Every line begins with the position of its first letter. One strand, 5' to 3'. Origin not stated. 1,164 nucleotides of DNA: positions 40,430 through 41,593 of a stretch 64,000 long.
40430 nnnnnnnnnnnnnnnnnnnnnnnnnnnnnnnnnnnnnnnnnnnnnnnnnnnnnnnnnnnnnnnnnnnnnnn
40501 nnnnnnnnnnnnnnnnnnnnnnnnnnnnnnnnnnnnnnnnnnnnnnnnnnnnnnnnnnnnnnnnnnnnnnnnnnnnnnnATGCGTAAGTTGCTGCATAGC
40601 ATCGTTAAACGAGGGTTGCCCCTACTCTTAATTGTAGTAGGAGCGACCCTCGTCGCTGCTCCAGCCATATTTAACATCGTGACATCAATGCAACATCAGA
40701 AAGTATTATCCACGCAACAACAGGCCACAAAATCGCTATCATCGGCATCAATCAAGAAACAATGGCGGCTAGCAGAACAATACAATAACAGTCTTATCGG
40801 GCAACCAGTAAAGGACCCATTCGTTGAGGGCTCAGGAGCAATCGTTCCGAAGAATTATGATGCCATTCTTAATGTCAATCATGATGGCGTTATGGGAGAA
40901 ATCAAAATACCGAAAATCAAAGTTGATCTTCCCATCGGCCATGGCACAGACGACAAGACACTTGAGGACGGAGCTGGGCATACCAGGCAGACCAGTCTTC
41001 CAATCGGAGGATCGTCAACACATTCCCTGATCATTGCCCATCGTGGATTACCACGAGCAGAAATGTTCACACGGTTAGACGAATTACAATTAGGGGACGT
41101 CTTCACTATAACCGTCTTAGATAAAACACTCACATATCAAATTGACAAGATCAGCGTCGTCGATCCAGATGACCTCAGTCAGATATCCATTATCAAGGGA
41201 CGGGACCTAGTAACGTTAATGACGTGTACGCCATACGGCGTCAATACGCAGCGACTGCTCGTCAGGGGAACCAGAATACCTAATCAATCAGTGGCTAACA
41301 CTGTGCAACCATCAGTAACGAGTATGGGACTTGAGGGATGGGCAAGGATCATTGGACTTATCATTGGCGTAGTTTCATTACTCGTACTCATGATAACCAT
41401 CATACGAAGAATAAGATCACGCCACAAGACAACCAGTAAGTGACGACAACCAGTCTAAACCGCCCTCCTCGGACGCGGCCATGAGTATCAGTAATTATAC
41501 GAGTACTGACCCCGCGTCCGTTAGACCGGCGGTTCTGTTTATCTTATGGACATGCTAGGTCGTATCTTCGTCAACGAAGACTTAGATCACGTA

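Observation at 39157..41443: Pilin and class C sortase gene pair with a non-canonical sorting signal in a phage-like genome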

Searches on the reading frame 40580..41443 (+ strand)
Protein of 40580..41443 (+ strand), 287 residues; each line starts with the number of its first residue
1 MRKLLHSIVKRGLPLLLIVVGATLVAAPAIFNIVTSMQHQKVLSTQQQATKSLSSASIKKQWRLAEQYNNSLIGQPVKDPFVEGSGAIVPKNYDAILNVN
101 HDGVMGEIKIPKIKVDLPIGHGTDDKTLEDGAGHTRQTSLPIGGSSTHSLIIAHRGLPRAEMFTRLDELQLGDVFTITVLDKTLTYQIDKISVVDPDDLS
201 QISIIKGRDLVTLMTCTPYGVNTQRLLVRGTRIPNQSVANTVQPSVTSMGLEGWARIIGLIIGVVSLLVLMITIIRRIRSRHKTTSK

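Call 4: search_protein_families(library=pfam, proteins=[window:40580-41443:+], max_evalue=0.01)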
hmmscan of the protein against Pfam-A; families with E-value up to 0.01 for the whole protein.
window:40580-41443:+ (287 aa): 1 family
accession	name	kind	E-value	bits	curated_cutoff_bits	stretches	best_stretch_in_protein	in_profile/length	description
PF04203.18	Sortase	-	3.2e-25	88.7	26.6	1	108-232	1-124/125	Sortase domain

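Call 5: search_protein_families(library=ncbifam, proteins=[window:40580-41443:+], max_evalue=0.01)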
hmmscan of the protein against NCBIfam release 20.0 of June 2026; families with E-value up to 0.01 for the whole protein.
window:40580-41443:+ (287 aa): 6 families
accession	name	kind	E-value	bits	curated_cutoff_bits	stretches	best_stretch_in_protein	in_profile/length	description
NF033745.1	class_C_sortase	subfamily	3.9e-77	258.9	160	1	15-232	2-220/220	class C sortase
TIGR01076.1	sortase_fam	subfamily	8.7e-45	151.9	39.35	1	106-235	1-130/136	sortase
NF058671.1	sortase_SrtD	exception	8.9e-25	87.4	140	1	15-219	3-171/187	class D sortase, LPxTATN-specific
NF033746.1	class_D_sortase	subfamily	5.9e-22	77.9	165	1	100-220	5-118/135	class D sortase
NF033747.1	class_E_sortase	subfamily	1.4e-15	57.7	160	1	54-230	37-203/211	class E sortase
TIGR03784.1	marine_sortase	equivalog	2.1e-09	37.2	158.25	1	105-223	51-163/174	class GN sortase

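Call 7: search_dna_similar(query=window:40580-41443:+, collection=phages, mode=protein)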
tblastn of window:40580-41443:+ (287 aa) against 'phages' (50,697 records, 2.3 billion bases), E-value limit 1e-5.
Records with a match: 16; places in all: 18; records where one place covers at least 80% of the query: 3.
Best place of each record, by identity: <60% 16.
By first word of the organism name: Listeria 8; Bacteriophage 5; Enterococcus 3.
By host as written in the record: Listeria monocytogenes 8; - 6; Enterococcus faecalis 2.
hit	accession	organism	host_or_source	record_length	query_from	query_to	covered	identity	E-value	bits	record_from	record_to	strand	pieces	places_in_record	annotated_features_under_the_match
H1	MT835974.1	Bacteriophage sp.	human fecal samples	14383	15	247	81%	41.7%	1e-52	190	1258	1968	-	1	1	record has no annotation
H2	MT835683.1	Bacteriophage sp.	human fecal samples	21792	9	234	79%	42.7%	1e-46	172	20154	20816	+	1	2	record has no annotation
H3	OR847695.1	Listeria phage LM 4-11-1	Listeria monocytogenes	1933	16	238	78%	41.9%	1e-42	159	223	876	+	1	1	record has no annotation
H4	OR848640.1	Listeria phage LM 4-14-1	Listeria monocytogenes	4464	16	238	78%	41.9%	5e-42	159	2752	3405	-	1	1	record has no annotation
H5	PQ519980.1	Enterococcus phage IME_EF3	-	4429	12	256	85%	37.1%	3e-40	154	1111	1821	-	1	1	record has no annotation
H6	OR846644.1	Enterococcus phage Efs 1-1-1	Enterococcus faecalis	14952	12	256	85%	37.1%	3e-40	154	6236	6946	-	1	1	record has no annotation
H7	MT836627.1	Bacteriophage sp.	human fecal samples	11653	9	234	79%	38.1%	3e-44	166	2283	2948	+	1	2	record has no annotation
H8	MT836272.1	Bacteriophage sp.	human fecal samples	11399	57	233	62%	45.7%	1e-40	155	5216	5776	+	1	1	record has no annotation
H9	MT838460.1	Bacteriophage sp.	human fecal samples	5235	7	217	74%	36.1%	2e-32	131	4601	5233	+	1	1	record has no annotation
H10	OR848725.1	Listeria phage LM 4-14-1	Listeria monocytogenes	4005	16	234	76%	34.2%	8e-32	129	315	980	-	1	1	record has no annotation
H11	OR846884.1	Listeria phage LM 4-11-1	Listeria monocytogenes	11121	16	234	76%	34.2%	9e-32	129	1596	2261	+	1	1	record has no annotation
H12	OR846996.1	Listeria phage LM 4-11-1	Listeria monocytogenes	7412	105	233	45%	38.8%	6e-18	89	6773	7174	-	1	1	record has no annotation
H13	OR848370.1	Listeria phage LM 4-14-1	Listeria monocytogenes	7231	60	230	60%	26.2%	1e-7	59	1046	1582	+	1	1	record has no annotation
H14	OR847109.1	Listeria phage LM 4-11-1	Listeria monocytogenes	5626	60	216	55%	25.4%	4e-7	57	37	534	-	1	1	record has no annotation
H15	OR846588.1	Enterococcus phage Efs 1-1-1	Enterococcus faecalis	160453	104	231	45%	28.9%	3e-8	60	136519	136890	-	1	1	record has no annotation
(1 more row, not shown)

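Call 11: find_related_loci(query=window:40580-41443:+, collection=viral_contigs, flank=10000)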
Query window:40580-41443:+ (287 aa) in viral_contigs; peptide patterns used: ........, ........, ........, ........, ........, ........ (x = any residue, [..] = any of these).
7 stretches matched a pattern; 4 encode a relative of the query (tblastn E <= 1e-3); 4 distinct loci.
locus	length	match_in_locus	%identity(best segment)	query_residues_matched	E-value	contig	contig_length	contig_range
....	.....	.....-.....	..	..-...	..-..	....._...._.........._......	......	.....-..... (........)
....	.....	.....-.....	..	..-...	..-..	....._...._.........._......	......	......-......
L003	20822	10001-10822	36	15-283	3e-47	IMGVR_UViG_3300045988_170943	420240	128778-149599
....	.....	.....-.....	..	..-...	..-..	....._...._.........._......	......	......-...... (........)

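Call 14: find_homologous_proteins(query=window:40580-41443:+)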
Query window:40580-41443:+ (287 aa): 6865 proteins with E <= 0.001 among 8000 candidates; the best 120 are listed.
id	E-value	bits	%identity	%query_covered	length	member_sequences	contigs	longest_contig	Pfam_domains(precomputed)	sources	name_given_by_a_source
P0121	2.6e-158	544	100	87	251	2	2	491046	PF04203.19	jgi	jgi:sortase A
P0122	6.6e-88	313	56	90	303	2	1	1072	PF04203.19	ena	-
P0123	9.5e-81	289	54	87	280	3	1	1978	PF04203.19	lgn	-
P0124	1.2e-80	289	51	93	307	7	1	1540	PF04203.19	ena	-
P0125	5.3e-80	287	48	91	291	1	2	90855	PF04203.19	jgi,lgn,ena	-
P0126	2.1e-77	278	56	72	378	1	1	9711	PF04203.19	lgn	-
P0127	2.8e-77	278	55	86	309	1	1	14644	PF04203.19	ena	-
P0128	7.7e-76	273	50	91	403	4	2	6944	PF04203.19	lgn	-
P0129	2.1e-75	272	48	95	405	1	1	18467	PF12682.13,PF04203.19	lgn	-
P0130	5.7e-75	270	46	93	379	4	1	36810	PF04203.19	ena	-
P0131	7.8e-75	270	48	92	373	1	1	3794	PF04203.19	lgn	-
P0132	7.9e-75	270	-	-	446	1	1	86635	PF04203.19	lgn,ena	-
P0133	9.3e-75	270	51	78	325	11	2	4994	PF04203.19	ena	-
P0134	2.0e-74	269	44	94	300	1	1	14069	PF04203.19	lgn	-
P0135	4.4e-74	267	47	94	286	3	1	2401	PF04203.19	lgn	-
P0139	1.0e-73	266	52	87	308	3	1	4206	PF04203.19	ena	-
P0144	5.6e-73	264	49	93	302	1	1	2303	PF04203.19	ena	-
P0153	2.8e-71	258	54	83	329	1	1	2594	PF04203.19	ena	-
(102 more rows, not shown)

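Call 18: find_encoding_contigs(protein=P0121, flank=10000, max_places=4)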
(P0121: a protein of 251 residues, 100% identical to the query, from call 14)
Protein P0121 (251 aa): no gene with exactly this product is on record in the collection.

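Call 21: search_solved_structures(query=window:40580-41443:+, show_alignments=2)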
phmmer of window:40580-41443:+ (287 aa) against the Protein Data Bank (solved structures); distinct sequences matched with E-value up to 0.001: 43.
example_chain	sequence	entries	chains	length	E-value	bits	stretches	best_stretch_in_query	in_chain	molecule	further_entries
2xwg_A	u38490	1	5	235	5.8e-51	176.8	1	43-235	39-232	SORTASE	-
4d7w_A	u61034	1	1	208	2.5e-50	174.7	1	92-237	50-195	SORTASE FAMILY PROTEIN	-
8gr6_A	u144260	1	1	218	3.1e-48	167.8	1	37-236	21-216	Sortase-like protein, putative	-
8guu_A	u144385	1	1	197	1.1e-46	162.7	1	43-236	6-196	Sortase-like protein, putative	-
3g66_A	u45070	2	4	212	1.3e-46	162.5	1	46-236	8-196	Sortase C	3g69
2w1j_A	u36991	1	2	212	2.1e-46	161.8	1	50-235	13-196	PUTATIVE SORTASE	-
4g1h_A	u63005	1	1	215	3.7e-46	161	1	39-238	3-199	Sortase family protein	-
2wts_A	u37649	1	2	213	3.7e-45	157.7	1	50-235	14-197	PUTATIVE SORTASE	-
3o0p_A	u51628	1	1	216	2.8e-44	154.8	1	47-236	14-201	Sortase family protein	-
3rbi_A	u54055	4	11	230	1.1e-42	149.6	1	47-243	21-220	Sortase family protein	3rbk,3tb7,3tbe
4g1j_A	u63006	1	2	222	1.2e-42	149.5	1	47-243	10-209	Sortase family protein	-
8t28_A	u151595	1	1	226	1.6e-42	149.1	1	48-233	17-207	Class C sortase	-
3re9_A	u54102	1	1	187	1.5e-41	145.9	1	64-235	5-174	Sortase-like protein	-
3rbj_A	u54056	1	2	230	1.2e-40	142.9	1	47-243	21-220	Sortase family protein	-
6ixz_A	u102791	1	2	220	4.2e-39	137.9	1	96-240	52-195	Sortase family protein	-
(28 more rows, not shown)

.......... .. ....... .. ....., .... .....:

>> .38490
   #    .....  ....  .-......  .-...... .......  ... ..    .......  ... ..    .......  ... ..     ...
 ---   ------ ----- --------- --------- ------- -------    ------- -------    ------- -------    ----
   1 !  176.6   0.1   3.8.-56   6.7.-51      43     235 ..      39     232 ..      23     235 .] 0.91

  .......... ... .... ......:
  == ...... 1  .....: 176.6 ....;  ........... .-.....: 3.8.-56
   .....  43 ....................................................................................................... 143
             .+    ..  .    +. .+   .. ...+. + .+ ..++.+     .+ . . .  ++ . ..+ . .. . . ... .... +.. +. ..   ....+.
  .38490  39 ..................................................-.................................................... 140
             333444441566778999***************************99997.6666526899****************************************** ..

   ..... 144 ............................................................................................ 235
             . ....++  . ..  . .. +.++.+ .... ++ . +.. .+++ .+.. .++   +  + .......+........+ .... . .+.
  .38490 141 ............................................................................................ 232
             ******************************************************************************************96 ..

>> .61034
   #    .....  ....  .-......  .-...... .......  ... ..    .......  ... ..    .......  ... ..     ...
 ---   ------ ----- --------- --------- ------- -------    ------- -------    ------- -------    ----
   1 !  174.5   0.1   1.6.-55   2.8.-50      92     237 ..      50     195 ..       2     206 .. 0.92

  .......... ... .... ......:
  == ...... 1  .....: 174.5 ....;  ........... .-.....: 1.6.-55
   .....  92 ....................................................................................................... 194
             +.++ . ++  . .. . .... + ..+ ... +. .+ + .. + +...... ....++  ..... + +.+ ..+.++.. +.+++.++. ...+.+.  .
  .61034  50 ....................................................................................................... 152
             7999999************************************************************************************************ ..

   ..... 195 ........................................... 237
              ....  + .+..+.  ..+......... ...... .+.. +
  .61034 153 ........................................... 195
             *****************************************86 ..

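Call 35: find_encoding_contigs(protein=P0127, flank=8000, max_places=2)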
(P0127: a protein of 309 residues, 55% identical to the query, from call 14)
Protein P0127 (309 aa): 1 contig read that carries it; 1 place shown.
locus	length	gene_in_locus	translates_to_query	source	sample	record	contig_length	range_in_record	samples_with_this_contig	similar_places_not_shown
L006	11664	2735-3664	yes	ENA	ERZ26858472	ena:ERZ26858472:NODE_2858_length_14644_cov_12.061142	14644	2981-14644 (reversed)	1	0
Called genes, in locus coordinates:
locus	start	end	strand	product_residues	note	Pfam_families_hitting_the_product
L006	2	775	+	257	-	?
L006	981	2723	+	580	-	PF17802:SpaA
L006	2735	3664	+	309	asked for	PF04203:Sortase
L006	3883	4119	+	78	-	-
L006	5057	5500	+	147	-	-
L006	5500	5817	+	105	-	PF09851:SHOCT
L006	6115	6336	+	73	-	-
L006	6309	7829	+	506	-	PF00291:PALP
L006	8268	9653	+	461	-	PF02878:PGM_PMM_I, PF02879:PGM_PMM_II, PF02880:PGM_PMM_III, PF00408:PGM_PMM_IV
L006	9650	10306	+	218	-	PF01327:Pep_deformylase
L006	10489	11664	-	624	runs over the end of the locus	-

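Call 36: find_encoding_contigs(protein=P0125, flank=8000, max_places=2)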
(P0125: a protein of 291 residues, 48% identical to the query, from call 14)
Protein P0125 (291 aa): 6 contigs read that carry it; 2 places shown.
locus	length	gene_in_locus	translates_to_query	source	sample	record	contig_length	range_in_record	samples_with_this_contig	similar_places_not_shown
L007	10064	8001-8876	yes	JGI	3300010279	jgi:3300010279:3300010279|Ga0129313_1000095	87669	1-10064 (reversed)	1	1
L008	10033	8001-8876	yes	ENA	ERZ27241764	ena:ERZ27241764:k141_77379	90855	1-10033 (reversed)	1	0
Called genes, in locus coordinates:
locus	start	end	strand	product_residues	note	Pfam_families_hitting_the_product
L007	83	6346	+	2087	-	PF05738:Cna_B (weak), PF17802:SpaA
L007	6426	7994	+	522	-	PF17998:AgI_II_C2 (weak), PF16569:GramPos_pilinBB (weak), PF17802:SpaA, PF00746:Gram_pos_anchor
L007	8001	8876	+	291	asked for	PF04203:Sortase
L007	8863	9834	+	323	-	PF04203:Sortase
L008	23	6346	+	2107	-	PF05738:Cna_B (weak), PF17802:SpaA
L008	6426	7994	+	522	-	PF17998:AgI_II_C2 (weak), PF16569:GramPos_pilinBB (weak), PF17802:SpaA, PF00746:Gram_pos_anchor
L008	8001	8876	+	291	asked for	PF04203:Sortase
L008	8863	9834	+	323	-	PF04203:Sortase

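Call 41: find_related_loci(query=A3, collection=genome_contigs, flank=6000)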
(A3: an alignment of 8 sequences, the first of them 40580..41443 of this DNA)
Query A3 (287 aa) in genome_contigs; peptide patterns used: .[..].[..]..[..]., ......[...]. (x = any residue, [..] = any of these).
170 stretches matched a pattern; 94 encode a relative of the query (tblastn E <= 1e-3); the best 80 are kept; 80 distinct loci.
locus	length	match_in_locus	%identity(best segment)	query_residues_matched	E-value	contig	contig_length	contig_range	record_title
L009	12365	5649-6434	46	15-275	1e-80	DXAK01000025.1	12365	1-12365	MAG TPA_asm: Candidatus Mediterraneibacter pullicola isolate ChiSjej2B20-11307 ChiSjej2B20M5__C100858_L12365_SAMN0800993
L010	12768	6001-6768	49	13-264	3e-78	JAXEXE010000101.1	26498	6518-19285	MAG: Faecousia sp. isolate SUG2902 k141_114397, whole genome shotgun sequence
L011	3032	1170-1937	49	13-264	4e-79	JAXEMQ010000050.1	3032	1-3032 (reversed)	MAG: Faecousia sp. isolate SUG2900 k141_376546, whole genome shotgun sequence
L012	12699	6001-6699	51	21-254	2e-78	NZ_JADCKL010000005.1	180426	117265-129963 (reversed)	Claveliimonas monacensis strain DSM 108991 seq5, whole genome shotgun sequence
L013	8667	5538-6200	52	13-233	4e-78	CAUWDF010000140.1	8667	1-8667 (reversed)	MAG: uncultured Bulleidia sp. isolate SRS10476996__bin120 genome assembly, contig: SRS10476996_NODE_6123_length_8667_cov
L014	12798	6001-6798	47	13-283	7e-78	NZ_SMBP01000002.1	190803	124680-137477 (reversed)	Longicatena caecimuris strain DSM 29481 Ga0244710_102, whole genome shotgun sequence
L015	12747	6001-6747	49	28-275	4e-78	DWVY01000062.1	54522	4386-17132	MAG TPA_asm: Candidatus Mediterraneibacter faecavium isolate CHK196-7946 CHK196__C206890_L54522_SAMEA5754840, whole geno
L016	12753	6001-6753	49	18-264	4e-77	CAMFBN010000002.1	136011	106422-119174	MAG: uncultured Clostridia bacterium isolate SRR11489777_bin.47_metaWRAP_v1.3_MAG genome assembly, contig: ERZ11466755.4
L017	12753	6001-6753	47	18-264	4e-76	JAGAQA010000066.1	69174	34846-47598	MAG: Oscillospiraceae bacterium isolate RGIG8669 Water_deer_Colon-1__c387158, whole genome shotgun sequence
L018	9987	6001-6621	55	28-234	2e-74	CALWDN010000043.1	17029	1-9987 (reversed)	MAG: uncultured Mediterraneibacter sp. isolate BRZ_AM__bin66 genome assembly, contig: BRZ_AM__NODE_4001_length_17029_cov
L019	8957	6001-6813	45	13-281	9e-74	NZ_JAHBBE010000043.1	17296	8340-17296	Bifidobacterium pongonis strain 64T4 Contig_43, whole genome shotgun sequence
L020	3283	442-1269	42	12-284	2e-74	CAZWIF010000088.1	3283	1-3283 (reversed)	MAG TPA_asm: uncultured Clostridium sp. isolate SRP222994_co1_126 genome assembly, contig: NODE_52810_length_3283_cov_20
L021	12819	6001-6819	44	13-287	2e-73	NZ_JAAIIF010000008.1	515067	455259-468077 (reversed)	Bifidobacterium erythrocebi strain DSM 109960 Contig_8, whole genome shotgun sequence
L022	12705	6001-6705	47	13-247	6e-73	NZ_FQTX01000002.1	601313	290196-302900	Bifidobacterium merycicum DSM 6492, whole genome shotgun sequence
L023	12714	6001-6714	51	15-253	9e-72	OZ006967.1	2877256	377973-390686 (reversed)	MAG: Candidatus Scatomonas sp. isolate 6732_HOM_VAC_s127.ctg000167c_hifiasm_circ MAG genome assembly, chromosome: 1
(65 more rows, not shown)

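Call 43: find_encoding_contigs(protein=P0139, flank=5000, max_places=2)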
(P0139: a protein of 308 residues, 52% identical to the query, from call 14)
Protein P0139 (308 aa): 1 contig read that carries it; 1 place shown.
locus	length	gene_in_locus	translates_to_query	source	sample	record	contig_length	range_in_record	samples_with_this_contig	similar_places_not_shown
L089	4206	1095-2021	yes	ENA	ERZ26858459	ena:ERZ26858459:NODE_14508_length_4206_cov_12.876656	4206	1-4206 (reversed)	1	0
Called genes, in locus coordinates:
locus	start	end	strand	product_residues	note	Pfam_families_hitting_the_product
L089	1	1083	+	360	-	?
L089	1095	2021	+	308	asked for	PF04203:Sortase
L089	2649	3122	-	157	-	PF00383:dCMP_cyt_deam_1, PF14437:MafB19-deam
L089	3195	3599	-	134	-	-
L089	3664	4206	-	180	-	?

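Call 44: find_encoding_contigs(protein=P0153, flank=5000, max_places=2)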
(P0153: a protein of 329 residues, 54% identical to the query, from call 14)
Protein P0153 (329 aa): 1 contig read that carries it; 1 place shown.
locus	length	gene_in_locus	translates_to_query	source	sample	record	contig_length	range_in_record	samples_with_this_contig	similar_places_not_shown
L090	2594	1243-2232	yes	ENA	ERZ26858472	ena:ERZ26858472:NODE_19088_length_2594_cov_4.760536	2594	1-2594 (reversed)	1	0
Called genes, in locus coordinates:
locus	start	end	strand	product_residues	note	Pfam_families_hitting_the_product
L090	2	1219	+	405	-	?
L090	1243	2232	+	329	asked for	PF04203:Sortase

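Call 45: find_encoding_contigs(protein=P0144, flank=5000, max_places=2)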
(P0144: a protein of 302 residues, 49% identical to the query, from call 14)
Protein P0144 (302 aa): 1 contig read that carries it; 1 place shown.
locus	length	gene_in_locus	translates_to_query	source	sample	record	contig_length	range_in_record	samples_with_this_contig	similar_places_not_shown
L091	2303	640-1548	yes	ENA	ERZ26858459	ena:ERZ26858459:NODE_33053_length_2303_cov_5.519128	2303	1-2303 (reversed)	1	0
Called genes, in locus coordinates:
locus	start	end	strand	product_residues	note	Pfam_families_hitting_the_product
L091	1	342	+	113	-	?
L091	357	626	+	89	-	-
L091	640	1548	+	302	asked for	PF04203:Sortase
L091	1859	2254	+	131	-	-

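Call 51: find_related_loci(query=A3, collection=metagenome_contigs, flank=10000)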
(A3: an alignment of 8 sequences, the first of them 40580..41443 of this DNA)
Query A3 (287 aa) in metagenome_contigs; peptide patterns used: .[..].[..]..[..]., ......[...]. (x = any residue, [..] = any of these).
214 stretches matched a pattern; 104 encode a relative of the query (tblastn E <= 1e-3); the best 80 are kept; 79 distinct loci.
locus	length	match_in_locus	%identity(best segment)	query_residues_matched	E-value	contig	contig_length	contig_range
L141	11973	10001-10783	48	14-275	1e-85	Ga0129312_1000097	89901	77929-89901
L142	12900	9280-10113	45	15-287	9e-81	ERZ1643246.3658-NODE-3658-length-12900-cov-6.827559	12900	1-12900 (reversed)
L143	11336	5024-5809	46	15-275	2e-80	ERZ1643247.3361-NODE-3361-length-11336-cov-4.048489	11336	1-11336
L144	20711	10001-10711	50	13-250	2e-80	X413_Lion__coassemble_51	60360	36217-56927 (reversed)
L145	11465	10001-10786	46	15-275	2e-80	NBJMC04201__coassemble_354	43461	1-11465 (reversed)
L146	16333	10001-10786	46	15-275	2e-80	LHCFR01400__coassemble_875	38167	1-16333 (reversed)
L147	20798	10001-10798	47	13-283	6e-79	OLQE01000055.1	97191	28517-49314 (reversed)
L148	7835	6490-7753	47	13-283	3e-78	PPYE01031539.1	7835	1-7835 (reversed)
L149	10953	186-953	49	13-264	4e-78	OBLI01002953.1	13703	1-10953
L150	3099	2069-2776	51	18-254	1e-77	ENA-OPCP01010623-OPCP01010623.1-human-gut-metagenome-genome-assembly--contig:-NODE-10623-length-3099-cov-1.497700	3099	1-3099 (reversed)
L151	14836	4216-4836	55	28-234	2e-74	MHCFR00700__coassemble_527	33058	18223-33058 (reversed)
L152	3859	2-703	50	43-275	2e-74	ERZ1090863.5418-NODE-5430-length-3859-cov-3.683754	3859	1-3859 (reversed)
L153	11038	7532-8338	46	13-283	2e-73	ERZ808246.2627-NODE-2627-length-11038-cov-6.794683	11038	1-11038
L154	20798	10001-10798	47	13-283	4e-78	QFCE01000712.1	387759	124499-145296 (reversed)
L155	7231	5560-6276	48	40-283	2e-72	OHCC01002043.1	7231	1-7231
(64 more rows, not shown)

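Call 59: list_cluster_members(proteins=[L006:8268-9653:+, L006:9650-10306:+, L006:6309-7829:+, P0127, P0122, P0124, L089:2649-3122:-, P0126])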
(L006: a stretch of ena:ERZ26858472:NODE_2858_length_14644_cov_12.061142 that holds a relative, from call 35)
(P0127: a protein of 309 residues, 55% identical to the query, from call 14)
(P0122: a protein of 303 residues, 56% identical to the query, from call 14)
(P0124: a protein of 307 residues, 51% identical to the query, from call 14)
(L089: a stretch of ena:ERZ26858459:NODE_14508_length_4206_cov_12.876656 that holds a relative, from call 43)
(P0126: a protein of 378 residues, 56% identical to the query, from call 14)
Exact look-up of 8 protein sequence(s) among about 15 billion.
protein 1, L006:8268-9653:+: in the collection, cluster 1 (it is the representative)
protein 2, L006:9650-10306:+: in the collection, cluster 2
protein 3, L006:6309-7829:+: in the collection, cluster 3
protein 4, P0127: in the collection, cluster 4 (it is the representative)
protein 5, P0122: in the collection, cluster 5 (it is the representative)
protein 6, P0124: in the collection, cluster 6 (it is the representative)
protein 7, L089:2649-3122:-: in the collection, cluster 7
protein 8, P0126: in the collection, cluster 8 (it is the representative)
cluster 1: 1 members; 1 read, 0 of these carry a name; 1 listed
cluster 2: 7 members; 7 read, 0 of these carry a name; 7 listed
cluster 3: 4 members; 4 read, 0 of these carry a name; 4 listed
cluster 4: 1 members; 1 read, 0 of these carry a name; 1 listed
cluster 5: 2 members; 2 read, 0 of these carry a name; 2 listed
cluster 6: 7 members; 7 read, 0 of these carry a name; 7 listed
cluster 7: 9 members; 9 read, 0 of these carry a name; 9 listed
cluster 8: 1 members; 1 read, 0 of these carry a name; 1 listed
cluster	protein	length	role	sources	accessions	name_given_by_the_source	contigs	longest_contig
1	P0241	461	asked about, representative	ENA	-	-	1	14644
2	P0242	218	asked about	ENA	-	-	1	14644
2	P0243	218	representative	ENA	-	-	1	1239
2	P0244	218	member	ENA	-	-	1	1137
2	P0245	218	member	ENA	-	-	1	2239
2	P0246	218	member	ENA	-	-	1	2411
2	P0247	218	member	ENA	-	-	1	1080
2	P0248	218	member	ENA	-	-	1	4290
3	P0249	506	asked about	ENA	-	-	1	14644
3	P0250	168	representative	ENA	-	-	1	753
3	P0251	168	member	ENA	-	-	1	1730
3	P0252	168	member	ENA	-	-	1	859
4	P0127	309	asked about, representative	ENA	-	-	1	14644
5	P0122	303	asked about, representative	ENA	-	-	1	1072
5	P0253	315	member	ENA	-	-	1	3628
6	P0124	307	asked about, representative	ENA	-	-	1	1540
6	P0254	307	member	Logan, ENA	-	-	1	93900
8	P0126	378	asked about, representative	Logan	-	-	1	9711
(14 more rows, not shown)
